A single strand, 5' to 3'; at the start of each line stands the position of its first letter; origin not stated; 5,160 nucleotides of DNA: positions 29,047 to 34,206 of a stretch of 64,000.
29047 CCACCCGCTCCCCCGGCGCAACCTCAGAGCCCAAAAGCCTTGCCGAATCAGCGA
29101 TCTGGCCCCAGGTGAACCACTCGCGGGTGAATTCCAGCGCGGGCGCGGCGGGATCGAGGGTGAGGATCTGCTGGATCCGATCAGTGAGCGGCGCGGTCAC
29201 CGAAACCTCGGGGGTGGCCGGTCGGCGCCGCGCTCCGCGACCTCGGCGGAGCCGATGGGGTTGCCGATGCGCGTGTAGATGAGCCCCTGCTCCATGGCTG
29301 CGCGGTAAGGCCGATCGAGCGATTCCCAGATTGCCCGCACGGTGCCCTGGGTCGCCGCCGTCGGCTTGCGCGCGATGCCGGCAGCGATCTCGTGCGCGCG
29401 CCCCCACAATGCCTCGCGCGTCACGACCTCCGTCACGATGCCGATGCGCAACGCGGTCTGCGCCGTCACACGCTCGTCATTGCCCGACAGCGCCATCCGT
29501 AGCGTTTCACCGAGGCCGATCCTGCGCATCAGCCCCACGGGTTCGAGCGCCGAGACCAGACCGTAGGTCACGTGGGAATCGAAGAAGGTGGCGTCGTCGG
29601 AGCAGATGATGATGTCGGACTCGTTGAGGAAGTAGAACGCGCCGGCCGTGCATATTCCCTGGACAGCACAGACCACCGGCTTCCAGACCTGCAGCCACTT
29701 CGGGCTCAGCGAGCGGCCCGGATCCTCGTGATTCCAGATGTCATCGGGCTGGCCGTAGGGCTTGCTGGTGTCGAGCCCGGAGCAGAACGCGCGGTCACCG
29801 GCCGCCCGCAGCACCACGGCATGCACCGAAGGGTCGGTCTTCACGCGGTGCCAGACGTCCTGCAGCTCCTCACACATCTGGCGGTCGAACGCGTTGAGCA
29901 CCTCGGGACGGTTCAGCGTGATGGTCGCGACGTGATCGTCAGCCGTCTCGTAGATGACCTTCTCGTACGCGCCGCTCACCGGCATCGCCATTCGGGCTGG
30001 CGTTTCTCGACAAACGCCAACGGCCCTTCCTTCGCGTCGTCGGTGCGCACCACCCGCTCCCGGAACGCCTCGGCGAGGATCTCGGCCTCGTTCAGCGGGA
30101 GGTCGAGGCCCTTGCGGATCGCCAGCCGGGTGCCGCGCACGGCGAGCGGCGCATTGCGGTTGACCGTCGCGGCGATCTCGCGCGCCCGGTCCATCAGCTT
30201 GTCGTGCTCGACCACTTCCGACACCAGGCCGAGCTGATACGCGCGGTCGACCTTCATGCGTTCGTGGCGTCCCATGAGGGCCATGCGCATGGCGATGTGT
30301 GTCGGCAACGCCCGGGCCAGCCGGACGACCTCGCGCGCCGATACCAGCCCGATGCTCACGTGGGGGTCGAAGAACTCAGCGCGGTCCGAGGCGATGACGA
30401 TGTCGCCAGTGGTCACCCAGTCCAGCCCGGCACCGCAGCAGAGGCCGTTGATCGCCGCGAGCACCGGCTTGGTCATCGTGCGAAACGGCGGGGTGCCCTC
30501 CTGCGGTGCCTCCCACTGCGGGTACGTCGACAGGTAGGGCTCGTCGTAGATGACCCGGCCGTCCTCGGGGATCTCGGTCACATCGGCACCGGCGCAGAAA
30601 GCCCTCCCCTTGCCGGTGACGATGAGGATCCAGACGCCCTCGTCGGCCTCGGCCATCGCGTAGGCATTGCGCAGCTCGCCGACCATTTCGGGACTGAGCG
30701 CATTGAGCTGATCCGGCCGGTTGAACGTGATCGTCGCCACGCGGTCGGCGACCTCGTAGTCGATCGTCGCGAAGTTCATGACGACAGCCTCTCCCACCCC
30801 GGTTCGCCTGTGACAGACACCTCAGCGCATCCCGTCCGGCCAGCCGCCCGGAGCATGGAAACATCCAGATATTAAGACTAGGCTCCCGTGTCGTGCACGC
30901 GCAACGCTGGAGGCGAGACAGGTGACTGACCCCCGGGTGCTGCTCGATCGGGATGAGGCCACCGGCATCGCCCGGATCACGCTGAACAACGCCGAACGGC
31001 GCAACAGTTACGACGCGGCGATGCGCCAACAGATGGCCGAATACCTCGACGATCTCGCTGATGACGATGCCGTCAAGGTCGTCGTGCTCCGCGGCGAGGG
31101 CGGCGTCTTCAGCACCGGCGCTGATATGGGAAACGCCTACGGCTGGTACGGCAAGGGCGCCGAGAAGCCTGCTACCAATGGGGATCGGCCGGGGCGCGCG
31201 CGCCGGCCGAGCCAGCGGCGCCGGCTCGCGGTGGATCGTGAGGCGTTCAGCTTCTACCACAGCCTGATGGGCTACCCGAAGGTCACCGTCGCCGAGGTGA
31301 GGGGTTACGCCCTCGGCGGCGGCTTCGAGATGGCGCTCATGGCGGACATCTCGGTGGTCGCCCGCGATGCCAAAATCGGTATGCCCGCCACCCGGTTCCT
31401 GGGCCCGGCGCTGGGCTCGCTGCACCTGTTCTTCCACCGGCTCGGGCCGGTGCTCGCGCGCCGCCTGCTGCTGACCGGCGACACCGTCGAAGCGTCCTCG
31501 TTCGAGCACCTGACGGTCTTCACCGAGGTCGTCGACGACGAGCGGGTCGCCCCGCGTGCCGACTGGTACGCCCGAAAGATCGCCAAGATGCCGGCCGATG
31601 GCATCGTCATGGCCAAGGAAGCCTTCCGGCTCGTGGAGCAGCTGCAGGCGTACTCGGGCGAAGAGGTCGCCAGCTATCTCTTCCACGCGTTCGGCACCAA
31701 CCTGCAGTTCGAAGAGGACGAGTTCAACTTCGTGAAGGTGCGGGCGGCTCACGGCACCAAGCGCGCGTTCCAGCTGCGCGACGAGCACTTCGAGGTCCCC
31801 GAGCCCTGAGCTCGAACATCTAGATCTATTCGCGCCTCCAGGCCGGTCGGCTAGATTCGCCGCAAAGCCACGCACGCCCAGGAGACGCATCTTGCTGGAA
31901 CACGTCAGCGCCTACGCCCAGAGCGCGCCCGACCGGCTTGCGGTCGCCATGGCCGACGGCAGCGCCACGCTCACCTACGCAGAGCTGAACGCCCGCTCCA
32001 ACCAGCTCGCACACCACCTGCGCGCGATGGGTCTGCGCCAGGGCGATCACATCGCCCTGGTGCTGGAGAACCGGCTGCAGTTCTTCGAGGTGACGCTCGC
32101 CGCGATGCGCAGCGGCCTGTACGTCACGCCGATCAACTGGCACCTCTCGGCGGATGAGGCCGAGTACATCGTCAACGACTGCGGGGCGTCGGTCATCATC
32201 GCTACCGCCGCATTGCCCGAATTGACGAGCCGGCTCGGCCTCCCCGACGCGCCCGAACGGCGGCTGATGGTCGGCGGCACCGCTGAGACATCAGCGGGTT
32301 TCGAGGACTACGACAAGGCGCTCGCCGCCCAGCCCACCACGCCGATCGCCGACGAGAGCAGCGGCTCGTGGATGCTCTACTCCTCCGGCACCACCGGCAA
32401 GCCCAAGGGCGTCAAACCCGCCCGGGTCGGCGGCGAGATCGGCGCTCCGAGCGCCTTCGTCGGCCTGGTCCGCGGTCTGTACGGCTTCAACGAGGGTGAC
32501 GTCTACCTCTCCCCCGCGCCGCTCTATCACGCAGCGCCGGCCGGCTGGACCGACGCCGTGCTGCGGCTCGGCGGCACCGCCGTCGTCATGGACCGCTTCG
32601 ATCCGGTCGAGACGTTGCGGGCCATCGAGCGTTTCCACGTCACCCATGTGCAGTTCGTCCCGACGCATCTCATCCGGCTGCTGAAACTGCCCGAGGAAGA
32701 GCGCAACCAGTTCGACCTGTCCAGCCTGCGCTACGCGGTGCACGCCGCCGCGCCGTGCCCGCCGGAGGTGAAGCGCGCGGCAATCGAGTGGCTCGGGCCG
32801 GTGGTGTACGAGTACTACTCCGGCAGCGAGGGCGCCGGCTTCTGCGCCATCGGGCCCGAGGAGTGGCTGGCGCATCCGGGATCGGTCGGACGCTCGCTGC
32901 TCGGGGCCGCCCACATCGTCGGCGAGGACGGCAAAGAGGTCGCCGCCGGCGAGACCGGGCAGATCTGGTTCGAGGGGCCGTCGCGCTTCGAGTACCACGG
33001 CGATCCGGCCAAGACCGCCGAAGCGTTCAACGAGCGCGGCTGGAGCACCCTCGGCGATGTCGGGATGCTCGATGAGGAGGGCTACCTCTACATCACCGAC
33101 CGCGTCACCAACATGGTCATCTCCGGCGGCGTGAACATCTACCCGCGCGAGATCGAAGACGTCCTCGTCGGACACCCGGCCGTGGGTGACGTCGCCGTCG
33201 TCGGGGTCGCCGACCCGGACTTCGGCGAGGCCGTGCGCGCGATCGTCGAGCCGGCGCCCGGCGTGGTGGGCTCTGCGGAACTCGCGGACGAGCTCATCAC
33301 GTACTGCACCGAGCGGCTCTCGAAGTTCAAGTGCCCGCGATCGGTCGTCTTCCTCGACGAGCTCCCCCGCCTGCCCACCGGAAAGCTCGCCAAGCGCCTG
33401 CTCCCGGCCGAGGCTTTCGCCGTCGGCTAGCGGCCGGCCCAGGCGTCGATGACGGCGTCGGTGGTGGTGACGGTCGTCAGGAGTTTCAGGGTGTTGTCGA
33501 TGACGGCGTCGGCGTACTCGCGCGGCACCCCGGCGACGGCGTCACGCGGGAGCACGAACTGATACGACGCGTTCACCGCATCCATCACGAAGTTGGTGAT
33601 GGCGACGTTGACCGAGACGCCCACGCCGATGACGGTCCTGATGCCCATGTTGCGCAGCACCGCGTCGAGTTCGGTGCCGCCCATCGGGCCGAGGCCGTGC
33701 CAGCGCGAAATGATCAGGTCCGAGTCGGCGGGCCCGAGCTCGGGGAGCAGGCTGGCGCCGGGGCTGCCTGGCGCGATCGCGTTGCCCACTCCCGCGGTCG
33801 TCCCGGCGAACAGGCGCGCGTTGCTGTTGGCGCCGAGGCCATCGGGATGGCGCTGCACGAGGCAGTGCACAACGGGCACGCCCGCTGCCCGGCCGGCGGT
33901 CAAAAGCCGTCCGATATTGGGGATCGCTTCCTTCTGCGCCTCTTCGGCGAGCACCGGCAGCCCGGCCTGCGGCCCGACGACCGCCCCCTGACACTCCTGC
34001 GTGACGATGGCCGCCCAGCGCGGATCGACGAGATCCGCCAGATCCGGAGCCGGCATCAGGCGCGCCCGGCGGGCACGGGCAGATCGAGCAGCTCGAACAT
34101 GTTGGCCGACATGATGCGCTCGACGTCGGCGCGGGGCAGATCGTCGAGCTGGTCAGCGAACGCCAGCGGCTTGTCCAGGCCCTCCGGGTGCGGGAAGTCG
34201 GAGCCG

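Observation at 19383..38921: Shared 14-bp palindrome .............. in the intergenic regions of the CoA-ester island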

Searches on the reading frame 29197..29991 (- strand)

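Call 10: search_protein_families(library=pfam, proteins=[window:29197-29991:-])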
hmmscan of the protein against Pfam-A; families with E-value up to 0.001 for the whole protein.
window:29197-29991:- (264 aa): 2 families
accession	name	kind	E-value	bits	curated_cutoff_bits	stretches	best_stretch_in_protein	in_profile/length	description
PF00378.25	ECH_1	-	2.5e-38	132.3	27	1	19-226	4-210/251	Enoyl-CoA hydratase/isomerase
PF16113.10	ECH_2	-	9.3e-18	65.3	27.2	1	22-205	2-187/335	Enoyl-CoA hydratase/isomerase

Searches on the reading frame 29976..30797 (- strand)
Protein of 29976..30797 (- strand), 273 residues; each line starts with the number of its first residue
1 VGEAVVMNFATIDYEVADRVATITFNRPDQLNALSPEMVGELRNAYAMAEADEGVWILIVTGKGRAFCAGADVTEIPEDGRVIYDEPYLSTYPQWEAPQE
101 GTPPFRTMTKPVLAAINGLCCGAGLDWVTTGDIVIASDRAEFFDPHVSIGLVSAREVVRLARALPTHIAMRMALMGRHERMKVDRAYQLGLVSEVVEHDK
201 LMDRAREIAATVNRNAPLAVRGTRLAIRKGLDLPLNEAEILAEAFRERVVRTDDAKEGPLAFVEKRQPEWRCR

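Call 10: search_protein_families(library=pfam, proteins=[window:29976-30797:-])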
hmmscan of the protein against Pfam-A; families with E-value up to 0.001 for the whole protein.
window:29976-30797:- (273 aa): 2 families
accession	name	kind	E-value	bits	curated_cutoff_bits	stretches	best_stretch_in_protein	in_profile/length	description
PF00378.25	ECH_1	-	2.1e-49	168.6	27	1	18-271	4-249/251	Enoyl-CoA hydratase/isomerase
PF16113.10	ECH_2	-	1.4e-28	100.9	27.2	1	21-205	2-181/335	Enoyl-CoA hydratase/isomerase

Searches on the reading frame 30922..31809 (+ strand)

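Call 10: search_protein_families(library=pfam, proteins=[window:30922-31809:+])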
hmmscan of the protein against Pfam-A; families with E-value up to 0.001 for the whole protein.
window:30922-31809:+ (295 aa): 2 families
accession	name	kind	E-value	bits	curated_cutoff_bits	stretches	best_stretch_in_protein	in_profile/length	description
PF00378.25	ECH_1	-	4.2e-35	121.7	27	2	106-274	75-244/251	Enoyl-CoA hydratase/isomerase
PF16113.10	ECH_2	-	1.4e-19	71.3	27.2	1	17-210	2-178/335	Enoyl-CoA hydratase/isomerase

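Call 24: search_protein_families(library=ncbifam, proteins=[window:30922-31809:+])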
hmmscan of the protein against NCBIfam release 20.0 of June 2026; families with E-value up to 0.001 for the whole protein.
window:30922-31809:+ (295 aa): 71 families (the best 25 are shown)
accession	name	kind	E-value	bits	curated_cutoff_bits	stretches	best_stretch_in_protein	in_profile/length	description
NF006128.0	PRK08272.1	subfamily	3.5e-43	148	257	1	11-290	18-298/308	crotonase/enoyl-CoA hydratase family protein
NF006140.0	PRK08290.1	subfamily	4.1e-33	114.8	280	1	10-273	12-277/292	enoyl-CoA hydratase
NF006007.0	PRK08138.1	subfamily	1.1e-32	113.4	355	2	106-237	85-217/261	enoyl-CoA hydratase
NF051848.1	EnCoAHydtEchA19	equivalog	1.1e-30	107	400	1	6-253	2-230/258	enoyl-CoA hydratase EchA19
NF004781.0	PRK06127.1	subfamily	1.2e-30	107.1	291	2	102-242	89-230/269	enoyl-CoA hydratase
NF004796.0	PRK06144.1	subfamily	5.2e-29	101.5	272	2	111-252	94-237/262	enoyl-CoA hydratase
NF005496.0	PRK07110.1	domain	1.6e-28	99.5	215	1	11-249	10-227/249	polyketide synthase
NF007239.0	PRK09674.1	equivalog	6.9e-27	94.5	371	2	110-261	85-237/257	2,3-dehydroadipyl-CoA hydratase PaaF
NF006100.0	PRK08252.1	subfamily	4.1e-26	92.1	282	2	120-233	92-206/254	crotonase/enoyl-CoA hydratase family protein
NF006588.0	PRK09120.1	equivalog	4.1e-26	91.8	276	1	14-247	16-233/276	p-hydroxycinnamoyl CoA hydratase/lyase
NF005073.0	PRK06495.1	subfamily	6.4e-26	91.2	296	1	15-244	13-220/257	enoyl-CoA hydratase/isomerase family protein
NF042430.2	EnCoAhydt_DpgD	equivalog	1.3e-25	90.3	400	1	15-234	6-211/258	enoyl-CoA-hydratase DpgD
NF004840.0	PRK06190.1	equivalog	5.3e-25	88.5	253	1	8-249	6-227/260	enoyl-CoA hydratase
NF046063.1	oxepin_alt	equivalog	6.4e-25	88.1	300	2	111-236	87-213/254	oxepin-CoA hydrolase, alternative type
NF009125.0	PRK12478.1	equivalog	7.6e-25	87.6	347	1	11-290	12-280/304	crotonase/enoyl-CoA hydratase family protein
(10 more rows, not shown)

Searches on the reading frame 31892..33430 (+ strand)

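Call 11: search_protein_families(library=pfam, proteins=[window:31892-33430:+])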
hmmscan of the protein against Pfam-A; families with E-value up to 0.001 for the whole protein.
window:31892-33430:+ (512 aa): 2 families
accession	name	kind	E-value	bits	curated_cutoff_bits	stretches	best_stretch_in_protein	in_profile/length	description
PF00501.34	AMP-binding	-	4.1e-73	246.8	29.9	1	9-364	5-378/384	AMP-binding enzyme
PF13193.12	AMP-binding_C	-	2.7e-20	73.5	24.5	1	420-498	1-76/76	AMP-binding enzyme C-terminal domain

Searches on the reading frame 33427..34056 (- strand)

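Call 24: search_protein_families(library=ncbifam, proteins=[window:33427-34056:-])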
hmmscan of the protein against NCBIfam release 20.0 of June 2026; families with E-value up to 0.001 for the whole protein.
window:33427-34056:- (209 aa): 3 families
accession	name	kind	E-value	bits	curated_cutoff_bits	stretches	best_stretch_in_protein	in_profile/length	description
NF050097.1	BiurAmidohydBiuH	equivalog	4.5e-11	42.6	370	1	42-187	48-199/221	biuret amidohydrolase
TIGR03614.1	RutB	equivalog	5.8e-10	39.2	377.95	1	94-205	107-218/226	pyrimidine utilization protein B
NF008517.0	PRK11440.1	equivalog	1.6e-09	37.9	195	1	16-205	10-187/188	hydrolase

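Call 60: search_protein_families(library=pfam, proteins=[window:33427-34056:-])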
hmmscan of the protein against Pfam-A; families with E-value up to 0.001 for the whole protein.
window:33427-34056:- (209 aa): 1 family
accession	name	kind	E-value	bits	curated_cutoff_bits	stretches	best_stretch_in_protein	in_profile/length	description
PF00857.26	Isochorismatase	-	1.4e-28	100.6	27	1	16-200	2-174/175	Isochorismatase domain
